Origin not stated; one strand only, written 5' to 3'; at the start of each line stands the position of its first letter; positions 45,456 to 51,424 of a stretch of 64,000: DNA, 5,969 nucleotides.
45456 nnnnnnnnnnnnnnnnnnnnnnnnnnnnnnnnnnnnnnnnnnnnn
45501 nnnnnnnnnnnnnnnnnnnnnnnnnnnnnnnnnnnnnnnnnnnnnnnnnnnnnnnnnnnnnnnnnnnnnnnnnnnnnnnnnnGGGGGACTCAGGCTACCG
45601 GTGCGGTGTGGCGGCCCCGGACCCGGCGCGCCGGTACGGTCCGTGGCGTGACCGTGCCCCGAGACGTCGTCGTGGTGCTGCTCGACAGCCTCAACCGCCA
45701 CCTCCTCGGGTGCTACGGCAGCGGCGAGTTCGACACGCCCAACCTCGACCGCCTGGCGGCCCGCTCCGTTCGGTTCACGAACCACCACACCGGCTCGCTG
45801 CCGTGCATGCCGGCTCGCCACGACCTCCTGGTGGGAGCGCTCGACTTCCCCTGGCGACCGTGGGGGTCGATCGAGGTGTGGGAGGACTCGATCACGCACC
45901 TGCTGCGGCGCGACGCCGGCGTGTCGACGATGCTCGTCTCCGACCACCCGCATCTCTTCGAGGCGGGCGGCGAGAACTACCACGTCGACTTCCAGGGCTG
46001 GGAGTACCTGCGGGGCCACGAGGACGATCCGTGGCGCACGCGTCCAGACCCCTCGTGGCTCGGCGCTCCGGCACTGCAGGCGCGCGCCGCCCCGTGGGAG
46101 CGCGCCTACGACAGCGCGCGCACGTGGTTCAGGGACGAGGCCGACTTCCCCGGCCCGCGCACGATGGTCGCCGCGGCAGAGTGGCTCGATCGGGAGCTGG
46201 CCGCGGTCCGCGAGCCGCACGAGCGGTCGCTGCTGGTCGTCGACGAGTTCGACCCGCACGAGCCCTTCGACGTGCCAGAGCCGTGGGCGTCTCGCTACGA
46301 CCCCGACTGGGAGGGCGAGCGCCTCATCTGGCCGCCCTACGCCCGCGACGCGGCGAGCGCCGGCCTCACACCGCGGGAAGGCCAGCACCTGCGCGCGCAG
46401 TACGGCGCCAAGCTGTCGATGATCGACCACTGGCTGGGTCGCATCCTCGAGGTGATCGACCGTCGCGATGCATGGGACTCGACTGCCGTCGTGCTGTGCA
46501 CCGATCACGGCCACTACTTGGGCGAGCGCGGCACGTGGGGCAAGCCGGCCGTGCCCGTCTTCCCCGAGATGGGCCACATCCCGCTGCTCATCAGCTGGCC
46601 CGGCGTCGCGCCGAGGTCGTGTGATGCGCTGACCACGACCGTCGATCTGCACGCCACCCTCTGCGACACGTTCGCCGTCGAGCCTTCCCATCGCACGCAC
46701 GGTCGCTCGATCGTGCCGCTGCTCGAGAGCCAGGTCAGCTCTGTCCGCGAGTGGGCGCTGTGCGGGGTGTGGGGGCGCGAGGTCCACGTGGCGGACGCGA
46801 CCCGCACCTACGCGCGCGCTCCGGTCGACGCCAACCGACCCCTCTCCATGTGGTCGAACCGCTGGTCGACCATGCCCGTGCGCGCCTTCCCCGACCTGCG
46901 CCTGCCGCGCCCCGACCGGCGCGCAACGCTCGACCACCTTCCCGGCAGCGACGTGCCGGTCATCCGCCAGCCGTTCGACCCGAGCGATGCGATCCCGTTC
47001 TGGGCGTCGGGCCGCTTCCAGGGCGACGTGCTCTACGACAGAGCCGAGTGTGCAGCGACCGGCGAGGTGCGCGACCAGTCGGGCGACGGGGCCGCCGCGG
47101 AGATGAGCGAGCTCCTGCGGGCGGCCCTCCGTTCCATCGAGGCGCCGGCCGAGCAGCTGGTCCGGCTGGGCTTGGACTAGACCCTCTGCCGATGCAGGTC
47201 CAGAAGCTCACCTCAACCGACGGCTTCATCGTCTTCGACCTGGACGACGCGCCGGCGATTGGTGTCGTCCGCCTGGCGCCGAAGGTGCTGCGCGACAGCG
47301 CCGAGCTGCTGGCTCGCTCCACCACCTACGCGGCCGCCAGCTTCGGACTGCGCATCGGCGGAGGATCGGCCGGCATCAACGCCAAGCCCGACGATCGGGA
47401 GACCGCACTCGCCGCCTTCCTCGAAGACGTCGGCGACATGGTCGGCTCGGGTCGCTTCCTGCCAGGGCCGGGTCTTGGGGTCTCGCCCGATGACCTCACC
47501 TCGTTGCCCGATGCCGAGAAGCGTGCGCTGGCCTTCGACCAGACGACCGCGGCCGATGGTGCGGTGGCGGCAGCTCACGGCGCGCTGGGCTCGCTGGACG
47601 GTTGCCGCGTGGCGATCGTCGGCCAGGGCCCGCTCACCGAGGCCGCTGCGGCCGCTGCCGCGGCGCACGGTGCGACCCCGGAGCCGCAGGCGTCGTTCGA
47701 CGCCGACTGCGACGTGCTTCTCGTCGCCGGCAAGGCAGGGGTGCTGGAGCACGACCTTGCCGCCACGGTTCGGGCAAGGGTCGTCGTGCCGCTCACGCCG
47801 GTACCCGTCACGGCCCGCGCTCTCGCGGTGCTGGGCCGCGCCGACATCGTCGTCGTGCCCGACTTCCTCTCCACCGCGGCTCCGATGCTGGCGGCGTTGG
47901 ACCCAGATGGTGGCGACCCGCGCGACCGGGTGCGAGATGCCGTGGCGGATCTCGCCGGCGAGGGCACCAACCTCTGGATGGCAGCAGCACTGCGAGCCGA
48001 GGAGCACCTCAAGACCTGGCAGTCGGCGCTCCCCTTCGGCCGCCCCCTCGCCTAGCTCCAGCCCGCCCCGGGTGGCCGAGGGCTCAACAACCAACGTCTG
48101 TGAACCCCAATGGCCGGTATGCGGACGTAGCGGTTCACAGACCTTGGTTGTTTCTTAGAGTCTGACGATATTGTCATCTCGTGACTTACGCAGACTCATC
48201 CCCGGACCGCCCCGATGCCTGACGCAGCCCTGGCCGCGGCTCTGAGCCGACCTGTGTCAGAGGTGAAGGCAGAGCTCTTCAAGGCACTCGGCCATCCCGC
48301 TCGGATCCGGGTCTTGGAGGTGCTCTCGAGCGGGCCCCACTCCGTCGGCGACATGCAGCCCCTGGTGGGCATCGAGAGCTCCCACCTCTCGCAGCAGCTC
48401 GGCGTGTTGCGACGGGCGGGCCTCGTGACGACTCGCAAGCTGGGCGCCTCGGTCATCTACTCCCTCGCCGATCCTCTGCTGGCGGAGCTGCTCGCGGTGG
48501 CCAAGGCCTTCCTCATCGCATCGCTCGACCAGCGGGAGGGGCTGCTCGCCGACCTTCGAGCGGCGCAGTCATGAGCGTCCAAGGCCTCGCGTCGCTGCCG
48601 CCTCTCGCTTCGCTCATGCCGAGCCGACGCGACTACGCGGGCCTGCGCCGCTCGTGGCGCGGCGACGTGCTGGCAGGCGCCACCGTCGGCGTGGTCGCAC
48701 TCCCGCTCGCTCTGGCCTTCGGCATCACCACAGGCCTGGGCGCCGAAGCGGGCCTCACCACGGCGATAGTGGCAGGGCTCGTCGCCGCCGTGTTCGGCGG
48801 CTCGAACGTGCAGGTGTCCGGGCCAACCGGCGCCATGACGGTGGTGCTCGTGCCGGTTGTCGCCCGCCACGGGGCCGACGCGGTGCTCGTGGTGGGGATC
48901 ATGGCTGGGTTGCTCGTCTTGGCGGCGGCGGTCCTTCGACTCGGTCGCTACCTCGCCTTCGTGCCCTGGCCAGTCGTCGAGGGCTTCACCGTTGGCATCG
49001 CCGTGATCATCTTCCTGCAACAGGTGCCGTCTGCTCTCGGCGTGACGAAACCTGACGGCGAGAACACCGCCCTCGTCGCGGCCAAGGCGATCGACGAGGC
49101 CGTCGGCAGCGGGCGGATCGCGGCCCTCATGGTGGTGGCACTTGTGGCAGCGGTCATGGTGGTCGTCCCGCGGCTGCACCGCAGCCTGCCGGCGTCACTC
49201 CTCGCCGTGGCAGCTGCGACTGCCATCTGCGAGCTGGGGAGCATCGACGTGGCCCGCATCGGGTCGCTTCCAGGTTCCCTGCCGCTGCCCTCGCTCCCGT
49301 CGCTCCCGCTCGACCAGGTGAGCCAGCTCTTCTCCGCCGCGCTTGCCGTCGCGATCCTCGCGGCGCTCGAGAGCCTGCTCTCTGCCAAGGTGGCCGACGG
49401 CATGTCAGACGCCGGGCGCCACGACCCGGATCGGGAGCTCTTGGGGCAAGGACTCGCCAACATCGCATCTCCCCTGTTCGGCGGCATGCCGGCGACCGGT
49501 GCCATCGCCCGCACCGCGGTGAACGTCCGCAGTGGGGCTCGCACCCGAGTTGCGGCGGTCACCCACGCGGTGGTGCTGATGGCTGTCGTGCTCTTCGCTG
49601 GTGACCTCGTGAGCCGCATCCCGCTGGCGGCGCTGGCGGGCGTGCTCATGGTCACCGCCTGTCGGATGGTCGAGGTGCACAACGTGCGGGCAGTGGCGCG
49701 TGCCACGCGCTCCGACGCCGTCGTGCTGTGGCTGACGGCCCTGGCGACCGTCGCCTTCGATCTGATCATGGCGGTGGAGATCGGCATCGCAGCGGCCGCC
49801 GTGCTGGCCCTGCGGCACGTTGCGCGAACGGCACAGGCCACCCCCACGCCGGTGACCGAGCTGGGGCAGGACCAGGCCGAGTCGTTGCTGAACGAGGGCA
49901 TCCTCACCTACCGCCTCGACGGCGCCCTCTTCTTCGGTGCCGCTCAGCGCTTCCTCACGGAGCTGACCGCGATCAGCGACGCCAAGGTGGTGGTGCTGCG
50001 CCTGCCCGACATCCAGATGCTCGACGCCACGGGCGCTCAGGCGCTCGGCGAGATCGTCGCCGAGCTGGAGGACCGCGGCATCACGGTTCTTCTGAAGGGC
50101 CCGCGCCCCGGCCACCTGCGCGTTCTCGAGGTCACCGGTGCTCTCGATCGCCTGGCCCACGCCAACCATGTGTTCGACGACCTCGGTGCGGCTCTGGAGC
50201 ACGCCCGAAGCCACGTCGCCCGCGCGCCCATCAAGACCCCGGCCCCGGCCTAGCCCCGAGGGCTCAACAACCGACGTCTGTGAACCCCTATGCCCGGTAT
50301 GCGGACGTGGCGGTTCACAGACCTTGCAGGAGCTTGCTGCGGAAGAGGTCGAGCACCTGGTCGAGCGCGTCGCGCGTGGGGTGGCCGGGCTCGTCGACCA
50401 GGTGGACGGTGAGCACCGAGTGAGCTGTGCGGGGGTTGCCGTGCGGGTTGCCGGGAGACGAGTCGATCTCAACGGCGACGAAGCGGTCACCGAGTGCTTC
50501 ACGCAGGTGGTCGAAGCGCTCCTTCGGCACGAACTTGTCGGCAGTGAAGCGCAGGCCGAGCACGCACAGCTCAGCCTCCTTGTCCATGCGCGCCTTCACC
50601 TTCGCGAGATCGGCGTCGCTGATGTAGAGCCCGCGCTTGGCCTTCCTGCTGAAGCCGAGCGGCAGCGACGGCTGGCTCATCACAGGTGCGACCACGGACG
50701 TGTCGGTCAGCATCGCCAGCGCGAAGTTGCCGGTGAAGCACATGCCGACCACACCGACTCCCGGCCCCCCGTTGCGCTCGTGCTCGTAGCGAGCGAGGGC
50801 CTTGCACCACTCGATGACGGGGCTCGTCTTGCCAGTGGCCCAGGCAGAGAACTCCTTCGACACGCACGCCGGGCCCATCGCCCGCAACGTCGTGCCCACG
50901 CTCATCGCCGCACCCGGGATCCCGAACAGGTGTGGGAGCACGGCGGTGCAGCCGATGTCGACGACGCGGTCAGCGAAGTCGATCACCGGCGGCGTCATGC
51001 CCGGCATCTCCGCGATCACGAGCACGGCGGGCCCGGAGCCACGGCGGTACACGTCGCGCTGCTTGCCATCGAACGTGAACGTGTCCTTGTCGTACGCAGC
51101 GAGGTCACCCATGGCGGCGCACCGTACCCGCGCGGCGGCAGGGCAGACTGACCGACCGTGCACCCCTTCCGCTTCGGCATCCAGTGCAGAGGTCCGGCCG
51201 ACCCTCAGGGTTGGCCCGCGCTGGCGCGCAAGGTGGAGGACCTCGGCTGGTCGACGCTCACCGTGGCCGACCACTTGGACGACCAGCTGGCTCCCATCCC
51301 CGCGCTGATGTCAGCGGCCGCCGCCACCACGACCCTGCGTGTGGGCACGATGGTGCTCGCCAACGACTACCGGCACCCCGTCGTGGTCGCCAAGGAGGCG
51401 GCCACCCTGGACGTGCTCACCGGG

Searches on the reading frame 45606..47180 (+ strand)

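Call 51: search_protein_families(library=pfam, proteins=[window:45606-47180:+], max_evalue=0.00001)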
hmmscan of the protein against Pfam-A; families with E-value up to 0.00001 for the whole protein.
window:45606-47180:+ (524 aa): 2 families
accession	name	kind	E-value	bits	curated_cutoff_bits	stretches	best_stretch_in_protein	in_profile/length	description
PF00884.28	Sulfatase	-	4.7e-27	95.5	25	1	20-355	2-298/301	Sulfatase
PF01663.27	Phosphodiest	-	9.9e-07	29.1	23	0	265-303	183-221/342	Type I phosphodiesterase / nucleotide pyrophosphatase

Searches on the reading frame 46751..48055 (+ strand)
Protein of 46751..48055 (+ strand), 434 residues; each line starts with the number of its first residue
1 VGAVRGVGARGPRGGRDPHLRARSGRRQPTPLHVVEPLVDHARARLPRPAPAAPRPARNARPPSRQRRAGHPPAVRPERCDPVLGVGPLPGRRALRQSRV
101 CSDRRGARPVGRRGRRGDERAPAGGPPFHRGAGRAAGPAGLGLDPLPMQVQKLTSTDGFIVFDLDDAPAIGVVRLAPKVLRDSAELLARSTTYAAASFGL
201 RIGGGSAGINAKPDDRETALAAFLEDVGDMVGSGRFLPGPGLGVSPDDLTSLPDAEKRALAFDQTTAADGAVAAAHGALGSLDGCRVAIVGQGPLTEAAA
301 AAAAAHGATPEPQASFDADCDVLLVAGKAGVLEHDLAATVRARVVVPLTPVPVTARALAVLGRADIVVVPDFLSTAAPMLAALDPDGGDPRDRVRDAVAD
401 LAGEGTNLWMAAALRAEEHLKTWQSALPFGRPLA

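Call 31: search_protein_families(library=pfam, proteins=[window:46751-48055:+])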
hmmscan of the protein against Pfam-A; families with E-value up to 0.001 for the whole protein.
window:46751-48055:+ (434 aa): 2 families
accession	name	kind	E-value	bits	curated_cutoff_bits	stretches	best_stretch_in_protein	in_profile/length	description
PF02812.23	ELFV_dehydrog_N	-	1e-07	32.2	25.3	1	153-252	18-123/129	Glu/Leu/Phe/Val dehydrogenase, dimerisation domain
PF00208.27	ELFV_dehydrog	-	0.00024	21.3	23.4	0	316-375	108-170/241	Glutamate/Leucine/Phenylalanine/Valine dehydrogenase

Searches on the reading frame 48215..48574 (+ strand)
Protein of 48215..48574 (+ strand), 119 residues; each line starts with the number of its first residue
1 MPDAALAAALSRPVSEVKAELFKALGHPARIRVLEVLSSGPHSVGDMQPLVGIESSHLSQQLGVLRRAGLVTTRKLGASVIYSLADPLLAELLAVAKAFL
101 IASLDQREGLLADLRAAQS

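Call 31: search_protein_families(library=pfam, proteins=[window:48215-48574:+])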
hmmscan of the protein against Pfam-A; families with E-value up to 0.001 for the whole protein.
window:48215-48574:+ (119 aa): 2 families
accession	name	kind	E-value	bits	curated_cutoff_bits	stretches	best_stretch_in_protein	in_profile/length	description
PF12840.13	HTH_20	-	7.4e-09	35.9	27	1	25-74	1-51/51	Helix-turn-helix domain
PF01022.26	HTH_5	-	2.7e-07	30.8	22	1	27-72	1-46/47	Bacterial regulatory protein, arsR family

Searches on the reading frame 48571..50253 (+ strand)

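Call 31: search_protein_families(library=pfam, proteins=[window:48571-50253:+])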
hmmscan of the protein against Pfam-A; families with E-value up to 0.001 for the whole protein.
window:48571-50253:+ (560 aa): 3 families
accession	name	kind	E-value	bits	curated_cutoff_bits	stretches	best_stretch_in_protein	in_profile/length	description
PF00916.26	Sulfate_transp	-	6.5e-75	252.7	23.2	1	30-388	2-379/380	Sulfate permease family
PF01740.26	STAS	-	7.1e-15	55.1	22.6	1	441-540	7-105/106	STAS domain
PF16983.11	MFS_MOT1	-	8.6e-07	29.7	30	1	254-365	15-110/111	Molybdate transporter of MFS superfamily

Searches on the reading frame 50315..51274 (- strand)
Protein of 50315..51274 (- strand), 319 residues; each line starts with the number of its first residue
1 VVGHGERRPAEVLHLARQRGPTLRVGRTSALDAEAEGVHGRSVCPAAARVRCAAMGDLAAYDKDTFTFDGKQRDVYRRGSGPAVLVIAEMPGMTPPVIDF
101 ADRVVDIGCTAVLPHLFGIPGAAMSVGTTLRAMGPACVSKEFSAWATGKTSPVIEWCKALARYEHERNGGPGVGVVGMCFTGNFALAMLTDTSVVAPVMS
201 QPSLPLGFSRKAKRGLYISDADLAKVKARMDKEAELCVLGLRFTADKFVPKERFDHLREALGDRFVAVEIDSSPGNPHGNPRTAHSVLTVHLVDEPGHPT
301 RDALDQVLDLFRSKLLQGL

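Call 31: search_protein_families(library=pfam, proteins=[window:50315-51274:-])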
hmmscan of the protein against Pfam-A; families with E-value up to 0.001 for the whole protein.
window:50315-51274:- (319 aa): 1 family
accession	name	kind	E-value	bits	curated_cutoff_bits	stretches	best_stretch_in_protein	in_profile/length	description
PF01738.24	DLH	-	2e-11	44.3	21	1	81-312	13-214/217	Dienelactone hydrolase family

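Call 73: find_homologous_proteins(query=window:50315-51274:-, max_evalue=1e-40)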
Query window:50315-51274:- (319 aa): 7204 proteins with E <= 1e-40 among 8000 candidates; the best 120 are listed.
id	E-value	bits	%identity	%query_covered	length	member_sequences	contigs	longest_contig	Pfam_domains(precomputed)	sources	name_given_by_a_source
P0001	3.4e-163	560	92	83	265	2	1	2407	PF01738.25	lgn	-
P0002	4.1e-162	557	92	83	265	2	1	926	PF01738.25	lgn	-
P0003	5.1e-151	520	87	82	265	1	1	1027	PF01738.25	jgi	-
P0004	2.0e-148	512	85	82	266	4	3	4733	PF01738.25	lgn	-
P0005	3.8e-146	504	84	82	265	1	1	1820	PF01738.25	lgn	-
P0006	3.9e-145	501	83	82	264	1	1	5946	PF01738.25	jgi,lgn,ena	-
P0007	4.4e-144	498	83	82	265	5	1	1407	PF01738.25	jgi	jgi:dienelactone hydrolase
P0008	6.6e-144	497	84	82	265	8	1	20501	PF01738.25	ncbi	ncbi:MAG: dienelactone hydrolase family protein [Microthrixaceae bacterium]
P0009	6.8e-144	497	81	82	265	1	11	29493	PF01738.25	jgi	jgi:dienelactone hydrolase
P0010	3.6e-143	495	82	82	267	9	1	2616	PF01738.25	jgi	jgi:dienelactone hydrolase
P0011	8.8e-143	493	83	82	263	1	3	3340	PF01738.25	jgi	jgi:dienelactone hydrolase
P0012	1.3e-142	493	83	82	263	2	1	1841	PF01738.25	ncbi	ncbi:MAG: dienelactone hydrolase family protein [Acidimicrobiales bacterium]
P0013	6.1e-142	491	81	82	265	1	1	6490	PF01738.25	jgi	jgi:dienelactone hydrolase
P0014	6.8e-142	490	82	82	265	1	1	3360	PF01738.25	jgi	-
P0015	1.3e-141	490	81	82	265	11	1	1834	PF01738.25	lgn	-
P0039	1.7e-137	476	81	82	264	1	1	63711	PF01738.25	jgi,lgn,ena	-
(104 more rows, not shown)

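Call 74: find_encoding_contigs(protein=P0008, flank=6000, max_places=2)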
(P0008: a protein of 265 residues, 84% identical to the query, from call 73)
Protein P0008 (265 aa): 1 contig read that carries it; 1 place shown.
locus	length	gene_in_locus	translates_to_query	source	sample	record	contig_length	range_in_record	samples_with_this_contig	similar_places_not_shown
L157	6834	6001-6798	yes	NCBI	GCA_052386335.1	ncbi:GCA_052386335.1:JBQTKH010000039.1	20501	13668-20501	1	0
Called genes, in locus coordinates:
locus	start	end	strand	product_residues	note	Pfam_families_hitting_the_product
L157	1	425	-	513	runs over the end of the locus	PF00478:IMPDH, PF03060:NMO (faint), PF00571:CBS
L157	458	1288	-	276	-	PF00072:Response_reg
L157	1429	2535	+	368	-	PF00478:IMPDH, PF01070:FMN_dh, PF01645:Glu_synthase (weak)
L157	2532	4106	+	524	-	PF00117:GATase, PF07722:Peptidase_C26, PF02540:NAD_synthase (weak), PF00958:GMP_synt_C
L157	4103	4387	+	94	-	-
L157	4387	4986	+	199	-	-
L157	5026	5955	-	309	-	PF00296:Bac_luciferase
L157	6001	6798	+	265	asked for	PF01738:DLH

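Call 75: find_encoding_contigs(protein=P0039, flank=6000, max_places=2)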
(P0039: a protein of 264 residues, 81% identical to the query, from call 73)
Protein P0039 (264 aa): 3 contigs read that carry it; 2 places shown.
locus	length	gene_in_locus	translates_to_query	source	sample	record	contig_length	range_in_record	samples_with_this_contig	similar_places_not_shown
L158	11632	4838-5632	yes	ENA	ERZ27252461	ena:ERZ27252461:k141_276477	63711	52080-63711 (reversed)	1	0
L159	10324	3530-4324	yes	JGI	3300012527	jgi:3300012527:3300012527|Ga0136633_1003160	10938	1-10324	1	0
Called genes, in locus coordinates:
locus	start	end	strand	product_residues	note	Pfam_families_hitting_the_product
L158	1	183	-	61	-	?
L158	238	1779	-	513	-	PF00478:IMPDH, PF03060:NMO (faint), PF00571:CBS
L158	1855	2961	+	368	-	PF00478:IMPDH, PF01070:FMN_dh, PF01645:Glu_synthase (weak)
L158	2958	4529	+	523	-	PF00117:GATase, PF07722:Peptidase_C26, PF02540:NAD_synthase (weak), PF00958:GMP_synt_C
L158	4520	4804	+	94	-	-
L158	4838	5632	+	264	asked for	PF01738:DLH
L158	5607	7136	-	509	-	PF13185:GAF_2 (weak), PF07228:SpoIIE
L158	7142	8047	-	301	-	PF02812:ELFV_dehydrog_N (weak), PF00208:ELFV_dehydrog (faint)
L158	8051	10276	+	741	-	PF00580:UvrD-helicase, PF13245:AAA_19, PF13604:AAA_30 (faint), PF01443:Viral_helicase1 (faint), PF13361:UvrD_C, PF13538:UvrD_C_2, PF21196:PcrA_UvrD_tudor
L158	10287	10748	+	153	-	-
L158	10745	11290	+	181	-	PF02627:CMD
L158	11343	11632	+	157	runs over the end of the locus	PF13302:Acetyltransf_3 (weak), PF00583:Acetyltransf_1, PF13673:Acetyltransf_10, PF13508:Acetyltransf_7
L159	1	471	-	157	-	?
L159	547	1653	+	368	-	PF00478:IMPDH, PF01070:FMN_dh, PF01645:Glu_synthase (weak)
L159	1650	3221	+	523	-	PF00117:GATase, PF07722:Peptidase_C26, PF02540:NAD_synthase (weak), PF00958:GMP_synt_C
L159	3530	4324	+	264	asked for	PF01738:DLH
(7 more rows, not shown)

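Call 76: find_encoding_contigs(protein=P0009, flank=6000, max_places=2)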
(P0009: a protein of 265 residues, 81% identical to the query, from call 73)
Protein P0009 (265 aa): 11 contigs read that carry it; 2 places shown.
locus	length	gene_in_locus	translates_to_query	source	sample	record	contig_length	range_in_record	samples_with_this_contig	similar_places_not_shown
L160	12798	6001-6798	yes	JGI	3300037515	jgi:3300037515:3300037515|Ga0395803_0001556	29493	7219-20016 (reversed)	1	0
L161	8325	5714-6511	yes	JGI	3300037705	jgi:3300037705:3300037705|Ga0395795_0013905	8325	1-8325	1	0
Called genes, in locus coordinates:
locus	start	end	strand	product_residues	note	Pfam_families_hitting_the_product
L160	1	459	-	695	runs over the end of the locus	PF00478:IMPDH, PF03060:NMO (faint), PF00571:CBS, PF05203:Hom_end_hint, PF14890:Intein_splicing (faint), PF00478:IMPDH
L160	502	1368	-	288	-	PF00072:Response_reg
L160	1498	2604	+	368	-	PF00478:IMPDH, PF01645:Glu_synthase (faint), PF01070:FMN_dh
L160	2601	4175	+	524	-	PF00117:GATase, PF07722:Peptidase_C26, PF02540:NAD_synthase (weak), PF00958:GMP_synt_C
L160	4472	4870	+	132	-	-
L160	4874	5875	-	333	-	PF00296:Bac_luciferase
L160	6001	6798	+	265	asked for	PF01738:DLH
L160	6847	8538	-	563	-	PF00916:Sulfate_transp, PF16983:MFS_MOT1 (weak), PF01740:STAS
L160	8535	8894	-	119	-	PF01022:HTH_5, PF12840:HTH_20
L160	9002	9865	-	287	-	PF02812:ELFV_dehydrog_N (weak)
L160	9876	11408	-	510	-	PF00884:Sulfatase, PF01663:Phosphodiest (faint)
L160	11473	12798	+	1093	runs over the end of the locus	PF00580:UvrD-helicase, PF01443:Viral_helicase1 (faint), PF13245:AAA_19, PF13604:AAA_30 (faint), PF13361:UvrD_C, PF13538:UvrD_C_2, PF21196:PcrA_UvrD_tudor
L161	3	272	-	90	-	?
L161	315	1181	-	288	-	PF00072:Response_reg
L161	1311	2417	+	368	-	PF00478:IMPDH, PF01645:Glu_synthase (faint), PF01070:FMN_dh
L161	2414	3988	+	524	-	PF00117:GATase, PF07722:Peptidase_C26, PF02540:NAD_synthase (weak), PF00958:GMP_synt_C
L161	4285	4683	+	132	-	-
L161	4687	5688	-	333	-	PF00296:Bac_luciferase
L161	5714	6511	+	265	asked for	PF01738:DLH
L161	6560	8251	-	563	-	PF00916:Sulfate_transp, PF16983:MFS_MOT1 (weak), PF01740:STAS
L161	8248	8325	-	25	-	?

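Call 77: find_encoding_contigs(protein=P0004, flank=6000, max_places=2)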
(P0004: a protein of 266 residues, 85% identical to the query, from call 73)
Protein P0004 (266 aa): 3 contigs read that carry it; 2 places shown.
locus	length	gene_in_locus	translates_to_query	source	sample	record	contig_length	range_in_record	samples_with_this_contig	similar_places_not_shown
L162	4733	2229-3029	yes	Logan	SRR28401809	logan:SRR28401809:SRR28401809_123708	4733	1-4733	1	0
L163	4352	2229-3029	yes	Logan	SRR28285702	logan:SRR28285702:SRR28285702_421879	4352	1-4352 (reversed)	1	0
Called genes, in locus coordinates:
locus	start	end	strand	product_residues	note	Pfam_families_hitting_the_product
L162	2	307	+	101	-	?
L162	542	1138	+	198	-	-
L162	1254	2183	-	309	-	PF00296:Bac_luciferase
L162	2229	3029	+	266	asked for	PF01738:DLH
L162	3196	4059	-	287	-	-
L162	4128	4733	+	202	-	?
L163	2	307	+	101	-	?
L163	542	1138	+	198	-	-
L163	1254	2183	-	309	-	PF00296:Bac_luciferase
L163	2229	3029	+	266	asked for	PF01738:DLH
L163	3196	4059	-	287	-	-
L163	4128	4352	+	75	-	?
